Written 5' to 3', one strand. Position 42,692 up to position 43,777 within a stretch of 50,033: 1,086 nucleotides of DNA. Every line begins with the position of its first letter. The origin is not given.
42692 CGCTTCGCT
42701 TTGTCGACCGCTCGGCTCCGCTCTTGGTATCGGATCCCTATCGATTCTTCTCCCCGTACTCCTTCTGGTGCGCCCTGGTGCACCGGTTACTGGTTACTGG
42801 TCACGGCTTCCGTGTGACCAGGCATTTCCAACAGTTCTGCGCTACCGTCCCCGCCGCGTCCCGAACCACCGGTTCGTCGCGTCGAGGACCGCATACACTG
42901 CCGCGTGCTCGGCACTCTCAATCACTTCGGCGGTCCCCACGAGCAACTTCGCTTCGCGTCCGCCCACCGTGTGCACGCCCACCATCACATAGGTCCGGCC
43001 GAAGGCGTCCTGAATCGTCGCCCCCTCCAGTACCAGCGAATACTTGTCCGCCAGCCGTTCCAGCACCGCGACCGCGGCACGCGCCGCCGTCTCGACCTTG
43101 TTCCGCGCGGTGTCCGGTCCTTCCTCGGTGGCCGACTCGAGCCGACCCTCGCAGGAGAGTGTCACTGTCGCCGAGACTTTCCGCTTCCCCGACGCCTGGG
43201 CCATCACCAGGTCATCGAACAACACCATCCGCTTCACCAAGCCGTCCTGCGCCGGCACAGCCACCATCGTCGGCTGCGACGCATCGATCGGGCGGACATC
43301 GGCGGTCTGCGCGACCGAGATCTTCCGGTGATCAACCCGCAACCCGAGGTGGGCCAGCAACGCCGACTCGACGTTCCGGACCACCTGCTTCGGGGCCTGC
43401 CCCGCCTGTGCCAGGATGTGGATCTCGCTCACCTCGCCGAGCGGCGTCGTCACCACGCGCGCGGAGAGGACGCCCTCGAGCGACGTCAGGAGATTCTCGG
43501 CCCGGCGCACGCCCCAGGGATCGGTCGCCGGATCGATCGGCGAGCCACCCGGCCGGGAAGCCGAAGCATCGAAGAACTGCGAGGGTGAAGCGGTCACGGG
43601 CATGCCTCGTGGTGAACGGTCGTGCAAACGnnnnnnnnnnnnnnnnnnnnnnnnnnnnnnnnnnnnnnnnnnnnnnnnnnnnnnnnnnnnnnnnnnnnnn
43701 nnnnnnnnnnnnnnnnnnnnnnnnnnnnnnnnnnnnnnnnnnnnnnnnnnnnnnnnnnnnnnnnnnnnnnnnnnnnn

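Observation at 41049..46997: Candidate redox-to-c-di-GMP signalling cassette: pseudo-receiver sigma54 activator, Fe-S/GGDEF, unknown two-domain protein, membrane HD-GYP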

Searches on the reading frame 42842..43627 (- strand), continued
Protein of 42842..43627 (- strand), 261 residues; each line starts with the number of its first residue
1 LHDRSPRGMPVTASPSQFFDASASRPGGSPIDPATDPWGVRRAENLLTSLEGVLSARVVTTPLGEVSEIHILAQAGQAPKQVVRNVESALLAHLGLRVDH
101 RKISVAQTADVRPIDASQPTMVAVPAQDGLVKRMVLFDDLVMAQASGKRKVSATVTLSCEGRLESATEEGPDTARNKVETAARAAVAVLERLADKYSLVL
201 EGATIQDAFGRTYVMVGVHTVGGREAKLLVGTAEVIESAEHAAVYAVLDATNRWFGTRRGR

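Call 52: find_encoding_contigs(protein=P0444, flank=6000, max_places=1)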
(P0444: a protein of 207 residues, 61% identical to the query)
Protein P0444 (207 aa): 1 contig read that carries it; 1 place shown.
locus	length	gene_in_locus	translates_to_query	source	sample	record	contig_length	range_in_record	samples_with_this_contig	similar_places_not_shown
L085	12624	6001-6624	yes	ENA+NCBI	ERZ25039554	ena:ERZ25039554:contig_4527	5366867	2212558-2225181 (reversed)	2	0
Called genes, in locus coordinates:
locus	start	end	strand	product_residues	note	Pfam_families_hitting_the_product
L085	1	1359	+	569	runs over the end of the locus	PF07973:tRNA_SAD, PF00587:tRNA-synt_2b, PF03129:HGTP_anticodon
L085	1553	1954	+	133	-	PF05198:IF3_N, PF00707:IF3_C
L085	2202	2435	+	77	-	PF01632:Ribosomal_L35p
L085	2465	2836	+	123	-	PF00453:Ribosomal_L20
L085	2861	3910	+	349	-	PF02912:Phe_tRNA-synt_N, PF01409:tRNA-synt_2d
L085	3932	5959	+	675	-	PF03483:B3_4, PF03484:B5, PF17759:tRNA_synthFbeta, PF03147:FDX-ACB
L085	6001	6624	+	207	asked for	-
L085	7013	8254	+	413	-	PF13487:HD_5, PF01966:HD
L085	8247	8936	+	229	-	PF13487:HD_5, PF01966:HD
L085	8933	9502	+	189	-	PF17248:DUF5317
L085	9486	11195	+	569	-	PF02366:PMT, PF13231:PMT_2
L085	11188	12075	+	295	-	PF02899:Phage_int_SAM_1, PF13495:Phage_int_SAM_4 (weak), PF00589:Phage_integrase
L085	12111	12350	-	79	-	PF15919:HicB_lk_antitox (weak), PF01402:RHH_1, PF07878:RHH_5 (weak)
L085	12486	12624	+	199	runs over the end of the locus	PF00081:Sod_Fe_N, PF02777:Sod_Fe_C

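Call 53: find_encoding_contigs(protein=P0428, flank=6000, max_places=1)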
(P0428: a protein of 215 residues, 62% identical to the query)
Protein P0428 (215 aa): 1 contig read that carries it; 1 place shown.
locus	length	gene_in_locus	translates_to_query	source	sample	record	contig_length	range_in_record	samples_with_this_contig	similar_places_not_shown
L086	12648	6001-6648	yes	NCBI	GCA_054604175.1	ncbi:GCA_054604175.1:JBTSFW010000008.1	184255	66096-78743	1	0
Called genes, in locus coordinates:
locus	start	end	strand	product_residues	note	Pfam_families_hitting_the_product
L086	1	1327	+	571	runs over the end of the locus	PF07973:tRNA_SAD, PF00587:tRNA-synt_2b, PF03129:HGTP_anticodon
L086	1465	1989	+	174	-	PF05198:IF3_N, PF00707:IF3_C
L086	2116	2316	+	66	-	PF01632:Ribosomal_L35p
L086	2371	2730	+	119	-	PF00453:Ribosomal_L20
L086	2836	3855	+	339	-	PF02912:Phe_tRNA-synt_N, PF01409:tRNA-synt_2d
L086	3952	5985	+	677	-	PF18262:PhetRS_B1 (faint), PF03483:B3_4, PF03484:B5, PF17759:tRNA_synthFbeta, PF03147:FDX-ACB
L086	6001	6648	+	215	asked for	-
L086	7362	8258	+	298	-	PF13487:HD_5, PF01966:HD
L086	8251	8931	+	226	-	PF13487:HD_5, PF01966:HD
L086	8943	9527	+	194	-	PF17248:DUF5317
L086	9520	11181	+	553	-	PF02366:PMT, PF13231:PMT_2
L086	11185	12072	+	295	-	PF02899:Phage_int_SAM_1, PF13102:Phage_int_SAM_5 (faint), PF00589:Phage_integrase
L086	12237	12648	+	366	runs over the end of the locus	-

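Call 54: find_encoding_contigs(protein=P0488, flank=6000, max_places=1)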
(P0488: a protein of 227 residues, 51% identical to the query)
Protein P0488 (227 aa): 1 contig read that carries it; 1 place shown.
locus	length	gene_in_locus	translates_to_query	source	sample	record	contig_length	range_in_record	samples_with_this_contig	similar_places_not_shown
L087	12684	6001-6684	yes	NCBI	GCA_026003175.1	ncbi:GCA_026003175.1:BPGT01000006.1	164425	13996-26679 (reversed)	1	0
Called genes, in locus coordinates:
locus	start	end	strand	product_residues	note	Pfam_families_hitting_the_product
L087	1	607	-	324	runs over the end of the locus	PF13428:TPR_14 (faint), PF17874:TPR_MalT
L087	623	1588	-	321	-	PF00528:BPD_transp_1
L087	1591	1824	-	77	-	PF11848:DUF3368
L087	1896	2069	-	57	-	PF11848:DUF3368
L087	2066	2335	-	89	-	PF03683:UPF0175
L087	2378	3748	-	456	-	PF01547:SBP_bac_1, PF13416:SBP_bac_8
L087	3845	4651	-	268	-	PF01261:AP_endonuc_2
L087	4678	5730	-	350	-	PF00532:Peripla_BP_1, PF13407:Peripla_BP_4, PF13458:Peripla_BP_6 (faint)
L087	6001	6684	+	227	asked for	-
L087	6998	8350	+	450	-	PF20972:MASE9, PF13487:HD_5, PF01966:HD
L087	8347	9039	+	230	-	PF13487:HD_5, PF01966:HD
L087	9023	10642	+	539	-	PF13231:PMT_2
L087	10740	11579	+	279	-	PF01925:TauE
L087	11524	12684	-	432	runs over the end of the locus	PF00571:CBS (weak), PF00990:GGDEF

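Call 55: find_encoding_contigs(protein=P0263, flank=6000, max_places=1)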
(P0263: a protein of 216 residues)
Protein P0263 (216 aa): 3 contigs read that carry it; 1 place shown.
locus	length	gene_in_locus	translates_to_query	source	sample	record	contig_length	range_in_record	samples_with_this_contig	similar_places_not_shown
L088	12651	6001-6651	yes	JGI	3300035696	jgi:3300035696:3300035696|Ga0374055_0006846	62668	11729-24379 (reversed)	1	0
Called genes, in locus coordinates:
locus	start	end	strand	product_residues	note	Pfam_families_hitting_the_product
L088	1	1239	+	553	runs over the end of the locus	PF07973:tRNA_SAD, PF00587:tRNA-synt_2b, PF03129:HGTP_anticodon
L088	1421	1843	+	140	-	PF05198:IF3_N, PF00707:IF3_C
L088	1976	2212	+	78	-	PF01632:Ribosomal_L35p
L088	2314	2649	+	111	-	PF00453:Ribosomal_L20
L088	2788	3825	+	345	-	PF02912:Phe_tRNA-synt_N, PF01409:tRNA-synt_2d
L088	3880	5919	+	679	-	PF03483:B3_4, PF03484:B5, PF17759:tRNA_synthFbeta, PF03147:FDX-ACB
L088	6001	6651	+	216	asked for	-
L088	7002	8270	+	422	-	PF13487:HD_5, PF01966:HD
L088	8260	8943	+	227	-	PF13487:HD_5, PF01966:HD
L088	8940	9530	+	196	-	PF17248:DUF5317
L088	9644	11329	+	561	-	PF02366:PMT, PF13231:PMT_2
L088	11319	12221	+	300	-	PF02899:Phage_int_SAM_1, PF13102:Phage_int_SAM_5 (faint), PF00589:Phage_integrase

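Call 62: search_protein_families(library=pfam, proteins=[P0263, P0423, P0444, P0147, P0334], max_evalue=10)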
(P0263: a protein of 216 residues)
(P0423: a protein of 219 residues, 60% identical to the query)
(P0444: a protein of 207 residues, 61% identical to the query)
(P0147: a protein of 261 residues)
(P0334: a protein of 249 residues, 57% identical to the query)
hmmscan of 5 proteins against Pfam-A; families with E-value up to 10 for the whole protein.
P0263 (216 aa): 3 families
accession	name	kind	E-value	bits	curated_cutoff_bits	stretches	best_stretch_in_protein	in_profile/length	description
PF08502.15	LeuA_dimer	-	0.02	15.2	24.9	1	86-208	18-129/131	LeuA allosteric (dimerisation) domain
PF00900.26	Ribosomal_S4e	-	0.072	13.3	25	1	67-95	37-65/75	Ribosomal family S4e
PF06420.17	Mgm101p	-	0.11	12.5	27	1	56-113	71-120/170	Mitochondrial genome maintenance MGM101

P0423 (219 aa): 2 families
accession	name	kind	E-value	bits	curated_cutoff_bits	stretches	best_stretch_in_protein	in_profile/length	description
PF08502.15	LeuA_dimer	-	2e-05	25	24.9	1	88-211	17-129/131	LeuA allosteric (dimerisation) domain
PF01454.25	MAGE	-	0.02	15.1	25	1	38-110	23-96/207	MAGE homology domain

P0444 (207 aa): 0 families

P0147 (261 aa): 0 families

P0334 (249 aa): 1 family
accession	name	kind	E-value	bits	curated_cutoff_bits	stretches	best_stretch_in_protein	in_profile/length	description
PF00141.28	peroxidase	-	0.077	13.2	27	1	168-225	34-90/237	Peroxidase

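Call 74: find_encoding_contigs(protein=P0377, flank=8000, max_places=1)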
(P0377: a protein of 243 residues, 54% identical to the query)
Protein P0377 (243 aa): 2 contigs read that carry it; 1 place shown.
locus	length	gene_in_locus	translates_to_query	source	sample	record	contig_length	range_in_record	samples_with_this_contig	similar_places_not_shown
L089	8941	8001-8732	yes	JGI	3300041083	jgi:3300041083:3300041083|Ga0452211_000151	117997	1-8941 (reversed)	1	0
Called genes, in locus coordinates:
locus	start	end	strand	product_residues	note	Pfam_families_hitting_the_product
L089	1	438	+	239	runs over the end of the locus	PF01066:CDP-OH_P_transf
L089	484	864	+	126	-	-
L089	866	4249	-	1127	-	PF10101:DUF2339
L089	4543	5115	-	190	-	-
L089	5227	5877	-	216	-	PF00265:TK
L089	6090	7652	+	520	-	PF00884:Sulfatase (faint), PF01663:Phosphodiest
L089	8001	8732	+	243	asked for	-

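Call 75: find_encoding_contigs(protein=P0330, flank=8000, max_places=1)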
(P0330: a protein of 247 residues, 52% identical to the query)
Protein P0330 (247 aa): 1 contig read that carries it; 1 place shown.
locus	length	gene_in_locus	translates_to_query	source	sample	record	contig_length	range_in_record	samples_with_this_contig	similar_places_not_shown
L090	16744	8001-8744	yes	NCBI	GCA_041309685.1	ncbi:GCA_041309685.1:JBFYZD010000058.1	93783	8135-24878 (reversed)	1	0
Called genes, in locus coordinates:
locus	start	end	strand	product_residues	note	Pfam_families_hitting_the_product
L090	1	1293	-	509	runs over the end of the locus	PF08323:Glyco_transf_5, PF00534:Glycos_transf_1, PF13692:Glyco_trans_1_4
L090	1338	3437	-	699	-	PF11897:DUF3417, PF00343:Phosphorylase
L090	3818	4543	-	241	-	-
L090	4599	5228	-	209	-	PF00265:TK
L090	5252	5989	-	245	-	PF02563:Poly_export, PF10531:SLBB (faint)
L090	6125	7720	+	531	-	PF00884:Sulfatase (faint), PF01663:Phosphodiest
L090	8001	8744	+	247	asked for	-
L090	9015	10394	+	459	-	PF13487:HD_5, PF01966:HD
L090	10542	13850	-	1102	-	PF13191:AAA_16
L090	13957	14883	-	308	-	PF12833:HTH_18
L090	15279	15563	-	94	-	-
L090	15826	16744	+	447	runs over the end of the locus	PF13205:Big_5, PF04389:Peptidase_M28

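Call 76: find_encoding_contigs(protein=P0275, flank=8000, max_places=1)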
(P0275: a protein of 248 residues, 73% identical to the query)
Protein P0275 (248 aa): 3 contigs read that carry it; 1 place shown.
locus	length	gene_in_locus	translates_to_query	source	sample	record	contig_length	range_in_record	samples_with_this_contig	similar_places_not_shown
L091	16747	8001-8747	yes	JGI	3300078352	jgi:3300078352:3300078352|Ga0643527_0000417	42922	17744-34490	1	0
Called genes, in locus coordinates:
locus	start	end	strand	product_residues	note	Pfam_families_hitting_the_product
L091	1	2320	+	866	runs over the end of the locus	PF06452:CBM9_1, PF19313:DUF5916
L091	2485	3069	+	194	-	PF04542:Sigma70_r2, PF08281:Sigma70_r4_2, PF04545:Sigma70_r4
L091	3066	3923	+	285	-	PF13490:zf-HC2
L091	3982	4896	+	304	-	PF13349:DUF4097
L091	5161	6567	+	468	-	PF00127:Copper-bind, PF07732:Cu-oxidase_3, PF00394:Cu-oxidase (weak), PF07731:Cu-oxidase_2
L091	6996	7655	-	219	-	-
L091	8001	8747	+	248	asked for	-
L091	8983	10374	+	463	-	PF20972:MASE9 (weak), PF13487:HD_5, PF01966:HD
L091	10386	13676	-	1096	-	PF13401:AAA_22 (faint), PF13191:AAA_16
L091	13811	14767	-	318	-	PF12833:HTH_18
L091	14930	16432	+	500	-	PF00440:TetR_N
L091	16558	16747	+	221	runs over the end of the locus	PF00702:Hydrolase, PF12710:HAD, PF13419:HAD_2, PF13242:Hydrolase_like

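Call 86: search_protein_families(library=pfam, proteins=[L009:4681-6759:-, L009:6127-8136:+, L009:7575-8123:-, L062:3712-4380:+, L062:3745-4566:-, L062:4933-5796:-, L062:5090-5869:+, L062:5941-6411:+], max_evalue=0.001)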
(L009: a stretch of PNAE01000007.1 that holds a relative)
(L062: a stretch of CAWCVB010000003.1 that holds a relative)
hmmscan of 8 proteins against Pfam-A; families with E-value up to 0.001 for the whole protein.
L009:4681-6759:- (692 aa): 1 family
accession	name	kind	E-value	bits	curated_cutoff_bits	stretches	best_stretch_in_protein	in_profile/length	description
PF01433.26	Peptidase_M1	-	7.2e-14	52.3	27.7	1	441-593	67-218/218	Peptidase family M1 domain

L009:6127-8136:+ (669 aa): 2 families
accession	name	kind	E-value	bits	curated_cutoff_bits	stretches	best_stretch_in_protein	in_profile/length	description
PF12704.14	MacB_PCD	-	6.7e-11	43.3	27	1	391-511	88-201/207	MacB-like periplasmic core domain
PF02687.27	FtsX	-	7.6e-11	42.6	25.5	1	549-661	2-119/120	FtsX-like permease C-terminal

L009:7575-8123:- (182 aa): 0 families

L062:3712-4380:+ (222 aa): 0 families

L062:3745-4566:- (273 aa): 1 family
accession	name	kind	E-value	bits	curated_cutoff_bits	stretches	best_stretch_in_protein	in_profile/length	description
PF00326.27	Peptidase_S9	-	4e-21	75.9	22.6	1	145-254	11-122/213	Prolyl oligopeptidase family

L062:4933-5796:- (287 aa): 1 family
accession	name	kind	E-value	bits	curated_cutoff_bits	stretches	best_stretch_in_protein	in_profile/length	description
PF02897.21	Peptidase_S9_N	-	2.1e-29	103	24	1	78-259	1-190/414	Prolyl oligopeptidase, N-terminal beta-propeller domain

L062:5090-5869:+ (259 aa): 0 families

L062:5941-6411:+ (156 aa): 0 families

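Call 102: search_protein_families(library=padloc, proteins=[window:42842-43603:-], max_evalue=0.001)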
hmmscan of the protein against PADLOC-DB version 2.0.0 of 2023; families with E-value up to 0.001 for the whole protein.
window:42842-43603:- (253 aa): 0 families

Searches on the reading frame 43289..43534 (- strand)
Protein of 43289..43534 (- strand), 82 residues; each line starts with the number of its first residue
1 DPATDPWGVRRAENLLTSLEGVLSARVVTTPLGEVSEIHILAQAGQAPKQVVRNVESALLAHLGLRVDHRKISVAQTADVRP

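Call 62: search_protein_families(library=pfam, proteins=[window:43289-43534:-], max_evalue=10)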
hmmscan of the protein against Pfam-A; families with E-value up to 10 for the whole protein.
seq(82 aa): 0 families

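Call 93: predict_structure(alignment_id=A5)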
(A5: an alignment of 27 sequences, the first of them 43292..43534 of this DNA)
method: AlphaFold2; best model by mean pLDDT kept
length: 81 residues; sequences in the alignment: 27
mean_pLDDT: 90.5   pTM: 0.80
mean pLDDT of the five models: 90.5, 90.3, 89.4, 89.4, 88.9
residues with pLDDT >= 90: 64; 70-90: 9; 50-70: 5; < 50: 3
segments of 3 or more residues with pLDDT < 50: 1-3
pLDDT, mean of each block of 10 residues (from residue 1): 61 97 96 93 96 98 95 92 55
secondary structure, 60 per line:
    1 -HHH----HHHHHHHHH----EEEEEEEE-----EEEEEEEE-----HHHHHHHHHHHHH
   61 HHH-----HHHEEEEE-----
elements in order: H9-17 E22-29 E35-42 H48-63 E72-76

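Call 95: fold_search(model_id=the predicted structure, library=pdb)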
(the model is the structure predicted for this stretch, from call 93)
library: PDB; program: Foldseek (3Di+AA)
matches with E <= 10: 1166; with E <= 0.001: 12
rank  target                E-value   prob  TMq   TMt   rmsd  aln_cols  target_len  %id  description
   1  5tcp_0                2.9e-04  1.00  0.62  0.30   4.5        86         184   24  Near-atomic resolution cryo-EM structure of the periplasmic domains of PrgH and PrgK (released 2016-12-21)
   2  4oyc_A                4.7e-04  1.00  0.54  0.53   3.3        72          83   28  Crystal structure of the PrgK periplasmic domain 2 (released 2014-12-03)
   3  6rwx_a                5.3e-04  1.00  0.56  0.29   5.1        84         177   20  Periplasmic inner membrane ring of the Shigella type 3 secretion system (released 2020-02-12)
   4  7ah9_6A               7.0e-04  1.00  0.63  0.32   3.5        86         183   23  Substrate-engaged type 3 secretion system needle complex from Salmonella enterica typhimurium - SpaR state 1 (released 2021-03-17)
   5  6h1b_C                7.0e-04  1.00  0.56  0.11   5.4        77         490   22  Structure of amide bond synthetase Mcba K483A mutant from Marinactinospora thermotolerans (released 2018-09-05)
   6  1yj7_D                7.0e-04  1.00  0.49  0.29   4.2        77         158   14  Crystal structure of enteropathogenic E.coli (EPEC) type III secretion system protein EscJ (released 2005-06-07)
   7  6uly_A                7.5e-04  1.00  0.50  0.10   4.9        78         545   14  Adenylation domain of a keto acid-selecting NRPS module bound to keto acyl adenylate space group P212121 (released 2020-02-19)
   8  6sq8_A                8.0e-04  1.00  0.56  0.11   5.5        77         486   22  Structure of amide bond synthetase McbA from Marinactinospora thermotolerans (released 2020-04-22)
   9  6h1b_B                8.6e-04  1.00  0.56  0.11   5.4        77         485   22  Structure of amide bond synthetase Mcba K483A mutant from Marinactinospora thermotolerans (released 2018-09-05)
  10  6sq8_B                9.2e-04  1.00  0.49  0.11   5.5        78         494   22  Structure of amide bond synthetase McbA from Marinactinospora thermotolerans (released 2020-04-22)
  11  6sq8_D                9.8e-04  1.00  0.56  0.11   5.5        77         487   22  Structure of amide bond synthetase McbA from Marinactinospora thermotolerans (released 2020-04-22)
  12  6h1b_A                9.8e-04  1.00  0.55  0.11   5.5        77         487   21  Structure of amide bond synthetase Mcba K483A mutant from Marinactinospora thermotolerans (released 2018-09-05)
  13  1yj7_B                1.1e-03  1.00  0.48  0.29   3.9        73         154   15  Crystal structure of enteropathogenic E.coli (EPEC) type III secretion system protein EscJ (released 2005-06-07)
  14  1yj7_A                1.3e-03  1.00  0.49  0.30   3.8        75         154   15  Crystal structure of enteropathogenic E.coli (EPEC) type III secretion system protein EscJ (released 2005-06-07)
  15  2y9j_Y                1.7e-03  1.00  0.45  0.26   6.1        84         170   23  THREE-DIMENSIONAL MODEL OF SALMONELLA'S NEEDLE COMPLEX AT SUBNANOMETER RESOLUTION (released 2011-03-23)
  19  1yj7_C                2.2e-03  1.00  0.48  0.29   3.9        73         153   15  Crystal structure of enteropathogenic E.coli (EPEC) type III secretion system protein EscJ (released 2005-06-07)
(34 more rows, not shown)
